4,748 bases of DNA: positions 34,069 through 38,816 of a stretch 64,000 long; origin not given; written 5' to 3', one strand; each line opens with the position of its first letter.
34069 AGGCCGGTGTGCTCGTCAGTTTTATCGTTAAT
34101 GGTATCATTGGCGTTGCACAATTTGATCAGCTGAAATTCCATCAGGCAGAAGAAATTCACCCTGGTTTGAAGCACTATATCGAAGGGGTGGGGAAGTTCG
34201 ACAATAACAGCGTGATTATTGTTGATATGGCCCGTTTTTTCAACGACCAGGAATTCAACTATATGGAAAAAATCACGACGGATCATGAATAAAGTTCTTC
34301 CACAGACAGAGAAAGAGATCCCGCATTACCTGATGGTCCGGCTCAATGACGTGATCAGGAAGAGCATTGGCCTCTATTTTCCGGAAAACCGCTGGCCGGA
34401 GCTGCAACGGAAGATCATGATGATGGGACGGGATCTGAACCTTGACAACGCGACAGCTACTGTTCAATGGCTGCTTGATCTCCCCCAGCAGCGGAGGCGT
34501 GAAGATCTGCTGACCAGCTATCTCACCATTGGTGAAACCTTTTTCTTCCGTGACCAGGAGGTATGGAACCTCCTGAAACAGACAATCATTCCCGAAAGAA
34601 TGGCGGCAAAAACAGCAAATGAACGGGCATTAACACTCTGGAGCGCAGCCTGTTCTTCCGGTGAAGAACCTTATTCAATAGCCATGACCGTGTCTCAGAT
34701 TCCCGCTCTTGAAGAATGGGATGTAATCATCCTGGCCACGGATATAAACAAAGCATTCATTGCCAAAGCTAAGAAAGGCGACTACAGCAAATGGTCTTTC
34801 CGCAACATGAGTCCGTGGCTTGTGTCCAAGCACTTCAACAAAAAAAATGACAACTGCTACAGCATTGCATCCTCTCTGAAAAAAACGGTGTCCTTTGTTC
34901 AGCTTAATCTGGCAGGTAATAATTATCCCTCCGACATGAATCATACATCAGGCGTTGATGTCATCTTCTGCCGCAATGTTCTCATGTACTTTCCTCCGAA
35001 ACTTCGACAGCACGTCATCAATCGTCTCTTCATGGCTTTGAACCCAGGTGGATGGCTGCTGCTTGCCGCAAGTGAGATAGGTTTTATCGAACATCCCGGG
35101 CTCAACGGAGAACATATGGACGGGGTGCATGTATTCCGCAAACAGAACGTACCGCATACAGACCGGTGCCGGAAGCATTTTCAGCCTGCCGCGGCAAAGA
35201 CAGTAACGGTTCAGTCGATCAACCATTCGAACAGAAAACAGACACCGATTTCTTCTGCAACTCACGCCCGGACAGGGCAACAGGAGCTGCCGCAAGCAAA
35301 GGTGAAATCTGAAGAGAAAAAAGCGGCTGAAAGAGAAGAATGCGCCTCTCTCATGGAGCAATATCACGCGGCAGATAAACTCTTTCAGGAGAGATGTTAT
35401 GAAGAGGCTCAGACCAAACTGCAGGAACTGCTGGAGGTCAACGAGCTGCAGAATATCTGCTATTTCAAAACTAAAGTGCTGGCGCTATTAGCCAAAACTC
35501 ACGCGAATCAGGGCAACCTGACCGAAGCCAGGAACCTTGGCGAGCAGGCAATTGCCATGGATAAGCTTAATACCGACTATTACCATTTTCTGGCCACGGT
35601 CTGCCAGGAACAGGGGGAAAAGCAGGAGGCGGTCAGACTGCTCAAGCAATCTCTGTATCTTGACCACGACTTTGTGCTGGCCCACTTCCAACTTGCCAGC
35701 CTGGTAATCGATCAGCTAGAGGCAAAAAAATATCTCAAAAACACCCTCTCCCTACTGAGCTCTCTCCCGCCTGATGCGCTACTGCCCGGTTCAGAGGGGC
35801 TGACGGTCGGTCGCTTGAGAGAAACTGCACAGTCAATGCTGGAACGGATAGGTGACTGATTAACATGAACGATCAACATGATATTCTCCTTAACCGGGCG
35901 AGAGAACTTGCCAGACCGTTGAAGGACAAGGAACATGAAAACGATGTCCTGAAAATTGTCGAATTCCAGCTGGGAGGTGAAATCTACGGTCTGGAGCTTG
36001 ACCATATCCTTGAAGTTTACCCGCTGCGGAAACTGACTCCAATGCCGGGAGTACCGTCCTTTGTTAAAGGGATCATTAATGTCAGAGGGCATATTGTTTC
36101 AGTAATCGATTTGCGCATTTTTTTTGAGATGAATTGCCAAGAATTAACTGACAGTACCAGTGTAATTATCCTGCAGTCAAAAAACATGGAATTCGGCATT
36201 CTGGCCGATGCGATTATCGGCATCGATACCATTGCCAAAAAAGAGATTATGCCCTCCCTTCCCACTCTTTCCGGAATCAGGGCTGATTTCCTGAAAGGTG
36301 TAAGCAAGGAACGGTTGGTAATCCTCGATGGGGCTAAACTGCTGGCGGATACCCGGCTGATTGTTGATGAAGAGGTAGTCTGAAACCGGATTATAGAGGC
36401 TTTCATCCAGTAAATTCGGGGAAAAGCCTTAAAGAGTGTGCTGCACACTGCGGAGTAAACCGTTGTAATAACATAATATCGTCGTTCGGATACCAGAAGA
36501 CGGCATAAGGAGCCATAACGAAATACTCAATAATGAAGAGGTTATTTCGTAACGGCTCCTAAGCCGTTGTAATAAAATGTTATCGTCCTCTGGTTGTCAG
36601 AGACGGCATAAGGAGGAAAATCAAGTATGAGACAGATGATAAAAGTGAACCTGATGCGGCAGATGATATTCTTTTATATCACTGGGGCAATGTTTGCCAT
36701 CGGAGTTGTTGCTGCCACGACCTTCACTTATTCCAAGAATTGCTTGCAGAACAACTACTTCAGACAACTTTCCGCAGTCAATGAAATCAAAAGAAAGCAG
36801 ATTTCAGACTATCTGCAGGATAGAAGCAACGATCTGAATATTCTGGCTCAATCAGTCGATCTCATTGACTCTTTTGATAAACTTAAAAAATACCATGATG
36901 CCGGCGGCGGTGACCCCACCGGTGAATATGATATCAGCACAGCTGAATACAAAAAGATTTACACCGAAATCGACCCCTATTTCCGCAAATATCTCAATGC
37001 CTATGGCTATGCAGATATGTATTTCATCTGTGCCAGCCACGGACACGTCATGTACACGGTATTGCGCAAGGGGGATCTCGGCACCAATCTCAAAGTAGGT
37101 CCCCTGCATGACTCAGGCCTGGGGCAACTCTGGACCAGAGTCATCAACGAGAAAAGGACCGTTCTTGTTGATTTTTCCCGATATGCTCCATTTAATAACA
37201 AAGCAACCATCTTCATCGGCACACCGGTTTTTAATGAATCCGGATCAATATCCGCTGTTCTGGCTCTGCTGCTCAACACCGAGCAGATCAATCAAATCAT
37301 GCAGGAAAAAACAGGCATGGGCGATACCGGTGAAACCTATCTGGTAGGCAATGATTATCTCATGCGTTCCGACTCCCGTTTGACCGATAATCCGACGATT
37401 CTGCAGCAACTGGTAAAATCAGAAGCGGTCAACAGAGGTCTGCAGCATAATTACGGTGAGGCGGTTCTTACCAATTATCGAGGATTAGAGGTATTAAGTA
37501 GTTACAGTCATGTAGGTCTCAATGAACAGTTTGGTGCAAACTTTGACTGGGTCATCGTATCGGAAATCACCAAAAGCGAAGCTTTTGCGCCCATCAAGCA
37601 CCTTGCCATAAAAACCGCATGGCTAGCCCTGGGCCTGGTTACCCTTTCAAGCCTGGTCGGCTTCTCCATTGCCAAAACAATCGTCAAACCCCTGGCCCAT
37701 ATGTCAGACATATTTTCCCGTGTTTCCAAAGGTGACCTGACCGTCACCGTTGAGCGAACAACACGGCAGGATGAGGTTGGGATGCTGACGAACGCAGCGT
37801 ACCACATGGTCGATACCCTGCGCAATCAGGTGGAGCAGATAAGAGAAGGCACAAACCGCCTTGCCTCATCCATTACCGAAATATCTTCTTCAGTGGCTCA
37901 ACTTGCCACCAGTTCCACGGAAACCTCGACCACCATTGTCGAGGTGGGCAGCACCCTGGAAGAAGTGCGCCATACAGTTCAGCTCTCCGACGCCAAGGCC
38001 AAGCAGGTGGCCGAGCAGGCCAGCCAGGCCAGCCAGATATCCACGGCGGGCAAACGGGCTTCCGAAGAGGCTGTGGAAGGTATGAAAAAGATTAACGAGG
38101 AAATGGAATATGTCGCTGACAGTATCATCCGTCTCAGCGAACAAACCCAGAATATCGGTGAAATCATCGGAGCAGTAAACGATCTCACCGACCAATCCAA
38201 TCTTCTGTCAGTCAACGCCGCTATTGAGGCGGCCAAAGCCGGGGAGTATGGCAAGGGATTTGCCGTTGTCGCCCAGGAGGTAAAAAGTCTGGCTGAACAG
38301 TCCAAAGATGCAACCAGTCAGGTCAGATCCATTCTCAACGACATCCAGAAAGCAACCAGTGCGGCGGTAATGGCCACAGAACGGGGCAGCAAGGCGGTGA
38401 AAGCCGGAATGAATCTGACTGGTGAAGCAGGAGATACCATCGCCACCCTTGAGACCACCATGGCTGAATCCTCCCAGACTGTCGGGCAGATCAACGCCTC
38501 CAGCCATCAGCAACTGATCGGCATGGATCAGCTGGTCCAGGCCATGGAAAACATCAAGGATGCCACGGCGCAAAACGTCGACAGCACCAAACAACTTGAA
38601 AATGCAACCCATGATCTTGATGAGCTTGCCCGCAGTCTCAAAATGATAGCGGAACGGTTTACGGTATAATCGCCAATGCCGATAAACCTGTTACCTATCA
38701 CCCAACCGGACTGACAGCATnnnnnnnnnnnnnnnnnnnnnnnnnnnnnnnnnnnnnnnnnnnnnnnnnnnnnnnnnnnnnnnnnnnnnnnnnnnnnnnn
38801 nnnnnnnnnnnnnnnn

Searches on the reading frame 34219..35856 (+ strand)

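Call 32: search_protein_families(library=pfam, proteins=[window:34219-35856:+], max_evalue=0.001)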
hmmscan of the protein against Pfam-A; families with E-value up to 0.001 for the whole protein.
window:34219-35856:+ (546 aa): 8 families
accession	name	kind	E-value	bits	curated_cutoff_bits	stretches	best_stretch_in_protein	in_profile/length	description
PF01739.24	CheR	-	5.8e-48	163.4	27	1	106-286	2-177/195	CheR methyltransferase, SAM binding domain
PF07719.23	TPR_2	-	2e-08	34.2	27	0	420-449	3-32/34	Tetratricopeptide repeat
PF13424.12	TPR_12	-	5.4e-07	30.2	30.1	0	388-449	13-76/77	Tetratricopeptide repeat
PF13374.12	TPR_10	-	1.6e-06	28.4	27.5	0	424-447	8-31/42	Tetratricopeptide repeat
PF08242.18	Methyltransf_12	-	5.6e-05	24.2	30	0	237-280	64-98/98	Methyltransferase domain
PF14559.12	TPR_19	-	6.7e-05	23.6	25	1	431-484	4-57/68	Tetratricopeptide repeat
PF13176.12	TPR_7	-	7.5e-05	23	27.9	0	456-484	3-31/36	Tetratricopeptide repeat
PF13428.12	TPR_14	-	0.00049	21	23.5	0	420-460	3-43/44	Tetratricopeptide repeat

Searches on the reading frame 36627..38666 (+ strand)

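Call 32: search_protein_families(library=pfam, proteins=[window:36627-38666:+], max_evalue=0.001)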
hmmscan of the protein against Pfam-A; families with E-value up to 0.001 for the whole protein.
window:36627-38666:+ (680 aa): 3 families
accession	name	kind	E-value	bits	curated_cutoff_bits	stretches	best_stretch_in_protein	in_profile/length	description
PF00015.26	MCPsignal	-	7.1e-38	130.6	34.6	2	464-645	3-170/172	Methyl-accepting chemotaxis protein (MCP) signalling domain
PF02743.24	dCache_1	-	2.3e-11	44.1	45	1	47-312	10-239/240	Cache domain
PF00672.30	HAMP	-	7.4e-09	36.2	25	1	348-390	2-43/53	HAMP domain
